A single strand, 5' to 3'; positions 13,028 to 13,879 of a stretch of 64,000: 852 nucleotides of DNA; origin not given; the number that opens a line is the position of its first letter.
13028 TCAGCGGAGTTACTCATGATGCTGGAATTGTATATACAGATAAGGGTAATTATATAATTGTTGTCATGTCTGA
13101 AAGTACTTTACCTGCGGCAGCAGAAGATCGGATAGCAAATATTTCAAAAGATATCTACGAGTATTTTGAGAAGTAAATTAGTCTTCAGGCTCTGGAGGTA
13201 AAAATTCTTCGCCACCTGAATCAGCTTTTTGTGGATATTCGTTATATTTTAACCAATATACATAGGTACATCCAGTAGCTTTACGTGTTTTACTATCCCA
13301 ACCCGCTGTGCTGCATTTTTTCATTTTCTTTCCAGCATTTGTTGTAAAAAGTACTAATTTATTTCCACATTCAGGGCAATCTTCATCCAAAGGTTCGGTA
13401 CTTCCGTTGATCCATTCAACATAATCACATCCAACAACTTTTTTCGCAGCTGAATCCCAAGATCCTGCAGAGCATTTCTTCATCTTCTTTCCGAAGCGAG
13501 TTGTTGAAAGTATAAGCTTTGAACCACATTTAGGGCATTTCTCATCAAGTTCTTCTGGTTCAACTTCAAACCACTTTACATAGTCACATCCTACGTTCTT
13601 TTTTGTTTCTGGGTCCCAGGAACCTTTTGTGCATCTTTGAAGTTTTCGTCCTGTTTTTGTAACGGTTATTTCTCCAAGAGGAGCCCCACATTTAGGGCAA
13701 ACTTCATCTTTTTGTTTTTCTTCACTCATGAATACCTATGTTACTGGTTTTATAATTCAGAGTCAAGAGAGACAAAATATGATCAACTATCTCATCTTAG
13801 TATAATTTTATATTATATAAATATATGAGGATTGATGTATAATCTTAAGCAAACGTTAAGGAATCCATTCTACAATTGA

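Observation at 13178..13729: Stand-alone protein of three tandem topoisomerase-type zinc ribbons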

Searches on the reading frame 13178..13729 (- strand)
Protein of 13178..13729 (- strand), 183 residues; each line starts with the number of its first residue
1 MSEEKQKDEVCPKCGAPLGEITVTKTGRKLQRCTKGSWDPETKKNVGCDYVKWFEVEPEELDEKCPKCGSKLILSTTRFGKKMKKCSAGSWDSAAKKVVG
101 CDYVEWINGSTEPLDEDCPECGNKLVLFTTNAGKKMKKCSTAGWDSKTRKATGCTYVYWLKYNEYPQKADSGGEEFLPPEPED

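Call 3: search_protein_families(library=pfam, proteins=[window:13181-13729:-], max_evalue=1)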
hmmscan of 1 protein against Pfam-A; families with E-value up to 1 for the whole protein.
window:13181-13729:- (183 aa): 66 families (the best 25 are shown)
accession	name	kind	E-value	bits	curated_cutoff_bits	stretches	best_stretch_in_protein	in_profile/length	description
PF01396.24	Zn_ribbon_Top1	-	3.9e-09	36.6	32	2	62-81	1-20/39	Topoisomerase DNA binding C4 zinc finger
PF13240.11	Zn_Ribbon_1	-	2.5e-06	27.5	25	2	8-18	13-23/23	zinc-ribbon domain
PF09723.15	Zn_ribbon_8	-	3.2e-06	27.5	34.4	2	106-124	18-36/41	Zinc ribbon domain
PF03119.21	DNA_ligase_ZBD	-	1.6e-05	25.1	25.8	2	64-73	1-10/27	NAD-dependent DNA ligase C4 zinc finger domain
PF13248.11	Zn_ribbon_3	-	3.7e-05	23.5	27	2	59-72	13-26/26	zinc-ribbon domain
PF13453.11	Zn_ribbon_TFIIB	-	9.2e-05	22.2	22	1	11-34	2-23/41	Transcription factor zinc-finger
PF12760.12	Zn_ribbon_IS1595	-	0.00011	22.5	25.4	0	9-34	19-41/46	Transposase zinc-ribbon domain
PF04606.18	Ogr_Delta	-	0.00014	22.2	26.3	0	64-78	1-15/47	Ogr/Delta-like zinc finger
PF08271.17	Zn_Ribbon_TF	-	0.00016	21.6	29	0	64-73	2-11/43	TFIIB zinc-binding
PF11781.13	Zn_ribbon_RRN7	-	0.00022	21.3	27.1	1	117-134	6-21/32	Zinc-finger of RNA-polymerase I-specific TFIIB, Rrn7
PF23455.1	DUF7129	-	0.00026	21.1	30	0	5-24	24-43/45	Domain of unknown function (DUF7129)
PF06677.18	Auto_anti-p27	-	0.00039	20.9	24.1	1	8-18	15-25/40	Sjogren's syndrome/scleroderma autoantigen 1 (Autoantigen p27)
PF07754.17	HVO_2753_ZBP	-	0.00039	20.6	33.2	0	3-31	11-37/46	Small zinc finger protein HVO_2753-like, Zn-binding pocket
PF13005.12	zf-IS66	-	0.00047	21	27.3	0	8-22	1-15/46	zinc-finger binding domain of transposase IS66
PF23549.1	Zn_ribbon_GRF_2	-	0.0005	20.2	27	0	117-133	3-19/45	GRF-like zinc ribbon domain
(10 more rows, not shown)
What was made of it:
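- On zf-GRF / GRF-like zinc ribbon: PF23549 scores 20.2 bits against 27 (call 3).
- Closest known: zf-GRF zinc ribbons. Different: The Pfam GRF-like model scores below its cut-off (PF23549, 20.2 against 27 bits, call 3).
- PF01396 scores 36.6 bits (cut-off 32) (call 3).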

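Call 4: search_protein_families(library=ncbifam, proteins=[window:13181-13729:-], max_evalue=1)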
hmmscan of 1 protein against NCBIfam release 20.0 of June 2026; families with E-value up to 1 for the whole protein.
window:13181-13729:- (183 aa): 29 families (the best 25 are shown)
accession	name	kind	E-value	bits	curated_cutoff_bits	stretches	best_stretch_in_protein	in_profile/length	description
NF041913.1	HVO_2142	equivalog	2.4e-05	24.1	90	1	62-77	11-26/48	HVO_2142 family zinc finger protein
NF001645.0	PRK00420.1-2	equivalog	0.0002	21.4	162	0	2-20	18-36/106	hypothetical protein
NF033497.1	rubre_like_arch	subfamily_domain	0.0002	21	32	0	7-18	15-26/34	rubrerythrin-like domain-containing protein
NF011482.0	PRK14892.1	equivalog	0.00044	20.1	109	1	117-147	23-53/101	putative transcription elongation factor Elf1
NF045510.1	4Cys_prefix_kin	domain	0.0011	19.1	24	0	8-18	16-26/26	4-Cys prefix domain-containing protein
NF009146.0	PRK12496.1-3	equivalog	0.0011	18.7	268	0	99-135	119-158/162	hypothetical protein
NF001669.0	PRK00432.1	equivalog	0.0023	17.9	54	1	51-75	12-38/58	30S ribosomal protein S27ae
TIGR01057.1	topA_arch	equivalog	0.0033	15.7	458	1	56-87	583-613/618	DNA topoisomerase I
NF047723.1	TransFacS4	equivalog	0.004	17.6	120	0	117-143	62-87/90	transcription factor S4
TIGR02605.1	CxxC_CxxC_SSSS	subfamily_domain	0.005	16.9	31.3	0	116-126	27-38/52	FmdB family zinc ribbon protein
NF047912.1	ECs_2282_CxxC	subfamily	0.0073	16.2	37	0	64-77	4-17/60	ECs_2282 family putative zinc-binding protein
NF011481.0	PRK14890.1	equivalog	0.014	15.4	61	0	60-75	23-40/61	putative Zn-ribbon RNA-binding protein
TIGR04165.1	methano_modCys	hypoth_equivalog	0.02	15.2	60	1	59-71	4-16/50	TIGR04165 family Cys-rich peptide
NF001605.0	PRK00398.1-2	equivalog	0.02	14.8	63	0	62-72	18-28/43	DNA-directed RNA polymerase subunit P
NF001607.0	PRK00398.1-4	equivalog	0.02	14.6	89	0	64-73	30-39/53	DNA-directed RNA polymerase subunit P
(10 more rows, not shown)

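Call 5: search_solved_structures(query=window:13181-13729:-, max_evalue=1, show_alignments=3)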
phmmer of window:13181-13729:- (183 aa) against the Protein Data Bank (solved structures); distinct sequences matched with E-value up to 1: 3.
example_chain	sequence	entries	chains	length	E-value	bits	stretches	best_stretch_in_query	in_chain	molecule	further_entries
7aoc_I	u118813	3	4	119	0.1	15.5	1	84-141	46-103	DNA-directed RNA polymerase I subunit RPA12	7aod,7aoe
4rul_A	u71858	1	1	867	0.26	14.2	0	10-86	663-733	DNA topoisomerase 1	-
9gda_F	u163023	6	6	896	0.33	13.9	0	10-86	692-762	DNA topoisomerase 1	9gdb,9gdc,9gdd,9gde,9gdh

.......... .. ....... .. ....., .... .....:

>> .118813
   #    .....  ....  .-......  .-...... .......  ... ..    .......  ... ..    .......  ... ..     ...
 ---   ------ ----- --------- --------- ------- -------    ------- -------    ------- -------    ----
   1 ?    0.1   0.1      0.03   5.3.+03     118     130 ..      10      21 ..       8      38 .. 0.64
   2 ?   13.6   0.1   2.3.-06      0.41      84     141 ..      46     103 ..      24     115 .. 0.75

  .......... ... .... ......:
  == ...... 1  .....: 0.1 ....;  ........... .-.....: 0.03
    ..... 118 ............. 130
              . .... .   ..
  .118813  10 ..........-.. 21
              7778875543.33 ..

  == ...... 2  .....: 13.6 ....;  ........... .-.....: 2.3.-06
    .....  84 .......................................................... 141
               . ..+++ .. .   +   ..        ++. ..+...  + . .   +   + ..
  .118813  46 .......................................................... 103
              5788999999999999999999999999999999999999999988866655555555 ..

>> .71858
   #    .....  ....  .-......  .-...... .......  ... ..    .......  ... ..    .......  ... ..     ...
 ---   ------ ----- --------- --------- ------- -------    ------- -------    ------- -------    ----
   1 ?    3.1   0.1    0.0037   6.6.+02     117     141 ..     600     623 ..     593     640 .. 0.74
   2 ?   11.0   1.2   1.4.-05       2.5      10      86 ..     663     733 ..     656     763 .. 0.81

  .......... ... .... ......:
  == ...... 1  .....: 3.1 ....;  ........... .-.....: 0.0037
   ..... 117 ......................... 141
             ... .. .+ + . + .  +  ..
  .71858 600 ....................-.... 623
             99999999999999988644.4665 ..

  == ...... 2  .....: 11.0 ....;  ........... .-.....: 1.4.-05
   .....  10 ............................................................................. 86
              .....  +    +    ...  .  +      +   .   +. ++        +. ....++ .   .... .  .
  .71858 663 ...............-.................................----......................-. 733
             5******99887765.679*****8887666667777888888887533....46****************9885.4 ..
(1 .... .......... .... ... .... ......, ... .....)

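Call 8: find_homologous_proteins(query=window:13181-13729:-, max_evalue=0.001)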
Query window:13181-13729:- (183 aa): 2094 proteins with E <= 0.001 among 2839 candidates; the best 120 are listed.
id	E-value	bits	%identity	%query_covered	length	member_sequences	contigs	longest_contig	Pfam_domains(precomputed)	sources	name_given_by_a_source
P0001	1.8e-104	366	84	95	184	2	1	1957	PF01396.25,PF13240.12,PF03119.22,PF13248.12,PF09723.16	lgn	-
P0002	9.0e-104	363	85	96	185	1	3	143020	PF01396.25,PF13240.12,PF03119.22,PF09723.16,PF26788.1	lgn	-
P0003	2.2e-103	362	84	99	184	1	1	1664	PF01396.25,PF03119.22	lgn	-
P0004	3.2e-103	362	83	95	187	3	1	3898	PF01396.25,PF13240.12,PF27353.1,PF28086.1,PF13248.12,PF09723.16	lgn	-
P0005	9.8e-103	360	83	100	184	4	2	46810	PF01396.25,PF13240.12,PF07754.18,PF12760.13,PF09723.16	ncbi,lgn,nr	ncbi:MAG: topoisomerase DNA-binding C4 zinc finger domain-containing protein [Candidatus Levybacteri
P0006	1.6e-102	359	82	93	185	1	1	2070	PF01396.25,PF03119.22,PF09723.16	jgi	jgi:ssDNA-binding Zn-finger/Zn-ribbon topoisomerase 1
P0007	7.2e-102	357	81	93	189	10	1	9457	PF01396.25,PF06677.19,PF13240.12,PF03119.22,PF09723.16,PF08271.18,PF26788.1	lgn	-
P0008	1.2e-101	357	83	100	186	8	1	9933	PF01396.25,PF13240.12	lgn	-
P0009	1.4e-101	356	84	99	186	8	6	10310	PF01396.25,PF13240.12,PF07754.18,PF03119.22,PF09723.16,PF11781.14,PF08271.18,PF26788.1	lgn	-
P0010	5.4e-100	351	83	93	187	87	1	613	PF01396.25,PF06677.19,PF13240.12,PF26040.1,PF03119.22,PF04423.20,PF09723.16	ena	-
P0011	1.5e-99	350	83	97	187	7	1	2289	PF01396.25,PF13240.12,PF03119.22,PF09723.16,PF26788.1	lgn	-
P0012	2.3e-99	349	81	99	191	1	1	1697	PF01396.25,PF12760.13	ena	-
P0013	4.9e-99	348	80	99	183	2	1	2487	PF01396.25,PF13240.12,PF12760.13,PF09723.16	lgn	-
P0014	5.9e-99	348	79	93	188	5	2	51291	PF01396.25,PF13240.12,PF03119.22,PF13248.12,PF09723.16,PF13453.12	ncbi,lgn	-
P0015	2.9e-98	345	80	93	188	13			PF01396.25,PF03119.22,PF09723.16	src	-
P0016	3.5e-98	345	81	97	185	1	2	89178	PF01396.25,PF12760.13,PF09723.16,PF26788.1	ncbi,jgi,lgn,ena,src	-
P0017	6.8e-98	344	82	95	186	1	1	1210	PF01396.25,PF09723.16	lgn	-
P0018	8.3e-98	344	80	98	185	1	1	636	PF01396.25,PF09723.16,PF13453.12,PF26788.1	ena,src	-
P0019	4.7e-97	342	78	99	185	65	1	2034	PF01396.25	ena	-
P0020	5.6e-97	341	80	96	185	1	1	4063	PF01396.25,PF06677.19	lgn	-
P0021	7.7e-97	341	78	100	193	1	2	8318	PF01396.25,PF06677.19,PF13240.12,PF12760.13,PF13248.12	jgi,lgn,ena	-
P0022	8.4e-97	341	78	100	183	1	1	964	PF01396.25,PF13240.12,PF12760.13,PF28086.1,PF23455.2,PF03119.22,PF09723.16,PF13453.12,PF26788.1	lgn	-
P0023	9.5e-97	341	79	90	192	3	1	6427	PF01396.25,PF06677.19,PF13240.12,PF12760.13,PF09723.16,PF26788.1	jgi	jgi:ssDNA-binding Zn-finger/Zn-ribbon topoisomerase 1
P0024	1.1e-96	340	80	93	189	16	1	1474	PF01396.25,PF06677.19,PF13240.12,PF03119.22,PF09723.16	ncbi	-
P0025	1.4e-96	340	80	93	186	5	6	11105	PF01396.25,PF06677.19,PF23549.2,PF13240.12,PF26040.1,PF03119.22,PF09723.16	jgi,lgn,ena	-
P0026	1.4e-96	340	79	93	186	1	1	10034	PF01396.25,PF06677.19,PF13240.12,PF26040.1,PF03119.22,PF09723.16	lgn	-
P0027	2.4e-96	339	81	95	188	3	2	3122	PF01396.25,PF13240.12,PF26040.1,PF03119.22,PF09723.16,PF26788.1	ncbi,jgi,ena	-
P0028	3.3e-96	339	77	99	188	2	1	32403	PF01396.25,PF13240.12,PF26040.1,PF13248.12,PF09723.16,PF13453.12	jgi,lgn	-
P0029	3.9e-96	339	79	98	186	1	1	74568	PF04606.19,PF01396.25,PF06677.19,PF13240.12,PF23903.2,PF07754.18,PF03119.22,PF09723.16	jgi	jgi:ssDNA-binding Zn-finger/Zn-ribbon topoisomerase 1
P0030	5.3e-96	338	79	97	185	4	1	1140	PF01396.25,PF13240.12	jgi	jgi:ssDNA-binding Zn-finger/Zn-ribbon topoisomerase 1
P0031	5.4e-96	338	77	95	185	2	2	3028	PF01396.25,PF13240.12,PF12760.13,PF03119.22,PF09723.16,PF13453.12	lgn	-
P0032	6.6e-96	338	81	96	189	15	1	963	PF01396.25,PF12760.13,PF03119.22,PF09723.16,PF26788.1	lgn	-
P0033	6.7e-96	338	79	90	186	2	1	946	PF01396.25,PF13240.12,PF12760.13,PF13248.12,PF09723.16,PF26788.1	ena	-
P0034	6.7e-96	338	78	95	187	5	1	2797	PF01396.25,PF12760.13,PF03119.22,PF09723.16,PF26788.1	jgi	jgi:ssDNA-binding Zn-finger/Zn-ribbon topoisomerase 1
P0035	6.8e-96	338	80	95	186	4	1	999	PF01396.25,PF13240.12,PF03119.22,PF04423.20,PF09723.16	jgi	jgi:ssDNA-binding Zn-finger/Zn-ribbon topoisomerase 1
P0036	7.4e-96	338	78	95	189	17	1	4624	PF01396.25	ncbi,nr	ncbi:MAG TPA: topoisomerase DNA-binding C4 zinc finger domain-containing protein [Xanthomonadales ba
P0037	8.1e-96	337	77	93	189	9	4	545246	PF01396.25,PF12760.13,PF28086.1,PF09723.16,PF08271.18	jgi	jgi:ssDNA-binding Zn-finger/Zn-ribbon topoisomerase 1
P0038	8.1e-96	337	79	96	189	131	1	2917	PF01396.25,PF09723.16,PF11781.14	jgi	jgi:ssDNA-binding Zn-finger/Zn-ribbon topoisomerase 1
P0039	1.0e-95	337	80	91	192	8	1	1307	PF01396.25,PF06677.19,PF13240.12,PF26040.1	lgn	-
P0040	1.2e-95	337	78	99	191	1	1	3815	PF01396.25,PF06677.19,PF13240.12,PF26040.1,PF03119.22,PF13248.12,PF26788.1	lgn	-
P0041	1.3e-95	337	79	99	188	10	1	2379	PF01396.25,PF13240.12,PF09723.16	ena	-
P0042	1.8e-95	336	76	95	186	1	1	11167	PF01396.25,PF06677.19,PF13240.12,PF26040.1,PF26237.1,PF28086.1,PF23455.2,PF26788.1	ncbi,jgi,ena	-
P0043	2.2e-95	336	78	96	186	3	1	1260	PF01396.25,PF06677.19,PF26040.1,PF12760.13,PF28086.1,PF03119.22,PF13248.12,PF09723.16,PF26788.1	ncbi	-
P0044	2.2e-95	336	76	99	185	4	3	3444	PF01396.25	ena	-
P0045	2.4e-95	336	79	99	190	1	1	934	PF01396.25,PF06677.19,PF13240.12,PF26040.1,PF03119.22,PF09723.16,PF08271.18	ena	-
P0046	3.0e-95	336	78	99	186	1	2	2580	PF01396.25,PF06677.19,PF13240.12,PF09723.16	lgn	-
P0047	3.1e-95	336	77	98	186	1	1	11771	PF01396.25,PF26040.1,PF03119.22,PF09723.16,PF26788.1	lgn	-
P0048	3.4e-95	335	77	93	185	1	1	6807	PF01396.25,PF06677.19,PF03119.22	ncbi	-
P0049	3.7e-95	335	77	99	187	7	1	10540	PF01396.25,PF13240.12,PF09723.16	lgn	-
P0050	3.9e-95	335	78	92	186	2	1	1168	PF01396.25,PF14369.12,PF12760.13,PF04423.20,PF09723.16,PF26788.1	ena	-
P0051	4.4e-95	335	78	93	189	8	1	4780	PF01396.25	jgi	jgi:ssDNA-binding Zn-finger/Zn-ribbon topoisomerase 1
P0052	5.0e-95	335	80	90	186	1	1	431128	PF01396.25,PF12760.13,PF09723.16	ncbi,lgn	ncbi:MAG: hypothetical protein ABH816_04100 [Candidatus Levyibacteriota bacterium]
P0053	6.6e-95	335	79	95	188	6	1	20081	PF01396.25,PF13240.12,PF03119.22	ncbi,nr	ncbi:MAG: topoisomerase DNA-binding C4 zinc finger domain-containing protein [Candidatus Levybacteri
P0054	7.4e-95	334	80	96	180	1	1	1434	PF01396.25,PF13240.12,PF12760.13,PF09723.16,PF13453.12,PF26788.1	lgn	-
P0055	1.6e-94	333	78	92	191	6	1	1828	PF01396.25,PF13240.12,PF09723.16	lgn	-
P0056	2.1e-94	333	78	91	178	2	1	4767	PF01396.25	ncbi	-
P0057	3.0e-94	332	79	90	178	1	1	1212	PF01396.25,PF06677.19,PF13240.12,PF07754.18,PF09723.16,PF26788.1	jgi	-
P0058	3.6e-94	332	77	93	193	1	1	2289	PF01396.25,PF25208.2,PF13453.12,PF26788.1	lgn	-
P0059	4.3e-94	332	80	95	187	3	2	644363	PF01396.25,PF09723.16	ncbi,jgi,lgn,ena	-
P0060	4.8e-94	332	77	96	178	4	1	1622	PF01396.25,PF13240.12,PF09723.16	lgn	-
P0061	5.2e-94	332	78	96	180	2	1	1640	PF01396.25,PF13240.12,PF12760.13,PF03119.22,PF09723.16,PF26788.1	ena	-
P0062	5.4e-94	332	79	96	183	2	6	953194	PF01396.25,PF06677.19,PF13240.12,PF26040.1,PF03119.22,PF09723.16,PF26788.1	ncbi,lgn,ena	-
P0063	8.1e-94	331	77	95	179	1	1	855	PF01396.25,PF06677.19,PF13240.12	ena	-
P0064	1.0e-93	331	77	98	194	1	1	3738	PF01396.25,PF26788.1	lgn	-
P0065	1.0e-93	331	76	96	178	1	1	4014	PF01396.25,PF06677.19,PF03119.22,PF09723.16,PF13453.12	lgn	-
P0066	1.2e-93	330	77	100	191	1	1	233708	PF01396.25,PF13240.12,PF26040.1,PF03119.22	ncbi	-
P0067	1.2e-93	330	76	99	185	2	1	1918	PF01396.25,PF06677.19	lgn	-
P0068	1.4e-93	330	75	100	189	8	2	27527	PF01396.25,PF13240.12,PF03119.22,PF09723.16,PF26788.1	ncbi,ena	ncbi:MAG: topoisomerase DNA-binding C4 zinc finger domain-containing protein [Patescibacteria group 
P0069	1.4e-93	330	74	94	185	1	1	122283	PF01396.25,PF13240.12,PF26040.1,PF03119.22,PF09723.16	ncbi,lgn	-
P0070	1.5e-93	330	77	98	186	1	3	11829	PF01396.25,PF13240.12,PF12760.13,PF03119.22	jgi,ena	jgi:ssDNA-binding Zn-finger/Zn-ribbon topoisomerase 1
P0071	1.5e-93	330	78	90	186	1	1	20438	PF01396.25,PF06677.19,PF13240.12,PF26237.1,PF28086.1,PF23455.2,PF04423.20,PF26788.1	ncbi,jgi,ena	-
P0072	1.7e-93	330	78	99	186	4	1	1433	PF01396.25,PF13240.12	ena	-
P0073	1.8e-93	330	81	90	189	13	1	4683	PF01396.25,PF13240.12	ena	-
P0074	1.8e-93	330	75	99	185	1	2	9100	PF01396.25,PF06677.19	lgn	-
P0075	2.4e-93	329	78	95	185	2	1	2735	PF01396.25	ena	-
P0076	4.7e-93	328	76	93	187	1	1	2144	PF01396.25,PF13240.12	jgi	jgi:DNA topoisomerase-1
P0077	4.9e-93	328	78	91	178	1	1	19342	PF01396.25,PF06677.19,PF23549.2,PF13240.12,PF26040.1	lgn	-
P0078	6.1e-93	328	76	99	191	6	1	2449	PF01396.25,PF06677.19,PF13240.12,PF26040.1,PF13453.12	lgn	-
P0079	6.2e-93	328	76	100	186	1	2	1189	PF01396.25,PF06677.19,PF13240.12,PF13248.12,PF09723.16,PF11781.14,PF08271.18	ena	-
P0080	6.3e-93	328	74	99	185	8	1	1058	PF01396.25,PF03119.22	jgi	jgi:ssDNA-binding Zn-finger/Zn-ribbon topoisomerase 1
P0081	6.6e-93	328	76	99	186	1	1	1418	PF01396.25,PF23549.2,PF13240.12,PF07754.18,PF03119.22,PF09723.16,PF13453.12,PF26788.1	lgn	-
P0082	7.3e-93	328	75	93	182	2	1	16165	PF01396.25,PF23549.2,PF13240.12,PF26040.1,PF13248.12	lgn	-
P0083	9.1e-93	328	76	96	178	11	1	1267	PF01396.25,PF13240.12,PF09723.16,PF08271.18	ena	-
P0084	1.0e-92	327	77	96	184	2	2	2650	PF01396.25,PF26040.1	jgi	-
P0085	1.1e-92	327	77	98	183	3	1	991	PF01396.25,PF13240.12,PF26040.1,PF26788.1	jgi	jgi:hypothetical protein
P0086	1.3e-92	327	75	94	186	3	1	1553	PF01396.25,PF13240.12,PF13453.12,PF26788.1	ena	-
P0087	1.4e-92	327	78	95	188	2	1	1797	PF01396.25,PF03119.22,PF09723.16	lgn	-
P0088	1.5e-92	327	78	90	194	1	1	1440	PF01396.25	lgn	-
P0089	1.7e-92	327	76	99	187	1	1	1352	PF01396.25,PF06677.19,PF26040.1,PF03119.22,PF09723.16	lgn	-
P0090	1.7e-92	327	77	98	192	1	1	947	PF01396.25,PF19335.6,PF13240.12,PF21344.4,PF03119.22,PF13453.12,PF26788.1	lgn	-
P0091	1.8e-92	327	76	96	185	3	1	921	PF01396.25,PF13240.12,PF03119.22,PF09723.16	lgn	-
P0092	1.9e-92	326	74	95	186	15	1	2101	PF01396.25,PF13240.12,PF26040.1,PF13248.12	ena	-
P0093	2.1e-92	326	78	96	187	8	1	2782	PF01396.25,PF13240.12,PF26040.1,PF12760.13,PF28086.1,PF13453.12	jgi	jgi:ssDNA-binding Zn-finger/Zn-ribbon topoisomerase 1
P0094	2.1e-92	326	75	99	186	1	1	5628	PF01396.25,PF09723.16,PF13453.12,PF26788.1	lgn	-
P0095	2.7e-92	326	76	97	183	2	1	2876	PF01396.25,PF06677.19,PF13240.12,PF13248.12,PF09723.16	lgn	-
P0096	2.8e-92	326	77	95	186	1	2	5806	PF01396.25,PF09723.16,PF26788.1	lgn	-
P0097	3.3e-92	326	74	93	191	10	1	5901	PF01396.25,PF13240.12,PF26040.1,PF03119.22,PF09723.16,PF26788.1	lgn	-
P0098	3.4e-92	326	77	99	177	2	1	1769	PF01396.25,PF06677.19,PF13453.12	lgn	-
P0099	3.6e-92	326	79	95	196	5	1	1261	PF01396.25,PF13240.12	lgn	-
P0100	4.2e-92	325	75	95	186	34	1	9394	PF01396.25,PF19335.6,PF13240.12,PF03119.22,PF13248.12,PF09723.16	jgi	jgi:ssDNA-binding Zn-finger/Zn-ribbon topoisomerase 1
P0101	4.9e-92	325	75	94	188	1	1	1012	PF01396.25,PF06677.19,PF26040.1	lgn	-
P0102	5.1e-92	325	76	93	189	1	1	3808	PF01396.25,PF17309.8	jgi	-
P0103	5.1e-92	325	77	90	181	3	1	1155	PF01396.25,PF13240.12,PF26040.1,PF03119.22,PF09723.16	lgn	-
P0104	5.3e-92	325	74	95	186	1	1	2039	PF01396.25,PF09723.16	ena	-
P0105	5.8e-92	325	72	96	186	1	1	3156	PF01396.25,PF28086.1,PF09723.16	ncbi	-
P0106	6.6e-92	325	78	96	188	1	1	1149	PF01396.25,PF13240.12,PF26040.1,PF09723.16,PF26788.1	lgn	-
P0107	6.7e-92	325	76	97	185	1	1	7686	PF01396.25,PF09723.16,PF26788.1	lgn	-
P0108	6.8e-92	325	76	95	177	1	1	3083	PF01396.25,PF26788.1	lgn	-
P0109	7.4e-92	325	78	95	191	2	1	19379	PF01396.25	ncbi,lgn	-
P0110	7.7e-92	324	75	99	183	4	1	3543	PF01396.25,PF06677.19,PF13240.12,PF21349.3,PF13248.12,PF04423.20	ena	-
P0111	9.0e-92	324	78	98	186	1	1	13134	PF01396.25,PF13240.12,PF03119.22,PF09723.16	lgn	-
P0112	1.2e-91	324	80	88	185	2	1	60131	PF01396.25,PF13240.12,PF26040.1,PF12760.13,PF13248.12,PF09723.16,PF11781.14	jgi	jgi:ssDNA-binding Zn-finger/Zn-ribbon topoisomerase 1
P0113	1.5e-91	323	75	99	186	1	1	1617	PF01396.25,PF04423.20,PF09723.16,PF26788.1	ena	-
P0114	1.7e-91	323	74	96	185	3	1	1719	PF01396.25,PF13240.12,PF03119.22,PF09723.16,PF13453.12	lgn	-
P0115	1.9e-91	323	77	100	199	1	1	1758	PF01396.25,PF09723.16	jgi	jgi:ssDNA-binding Zn-finger/Zn-ribbon topoisomerase 1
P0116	2.3e-91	323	76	93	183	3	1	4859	PF01396.25,PF23549.2,PF13240.12,PF26040.1,PF09723.16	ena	-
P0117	2.6e-91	323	73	99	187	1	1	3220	PF01396.25,PF17309.8,PF21349.3,PF28086.1,PF03119.22,PF09723.16,PF26788.1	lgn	-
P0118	2.8e-91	323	74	96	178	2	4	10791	PF01396.25,PF13240.12,PF09723.16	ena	-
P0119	2.9e-91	323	77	96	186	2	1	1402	PF01396.25,PF13240.12,PF03119.22,PF13248.12,PF09723.16,PF11781.14,PF26788.1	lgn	-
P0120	3.0e-91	323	78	90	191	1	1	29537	PF01396.25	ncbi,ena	-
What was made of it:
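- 13178..13729 (-): Whole gene: 183-aa stand-alone protein of three TopA-type zinc ribbons. The stop codon TAA is at 13178-13180. 2094 homologous clusters at E <= 1e-3; the 120 best listed are 177-199 aa (call 8).
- JGI's automatic name for one homologue is 'DNA topoisomerase-1' (call 8).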
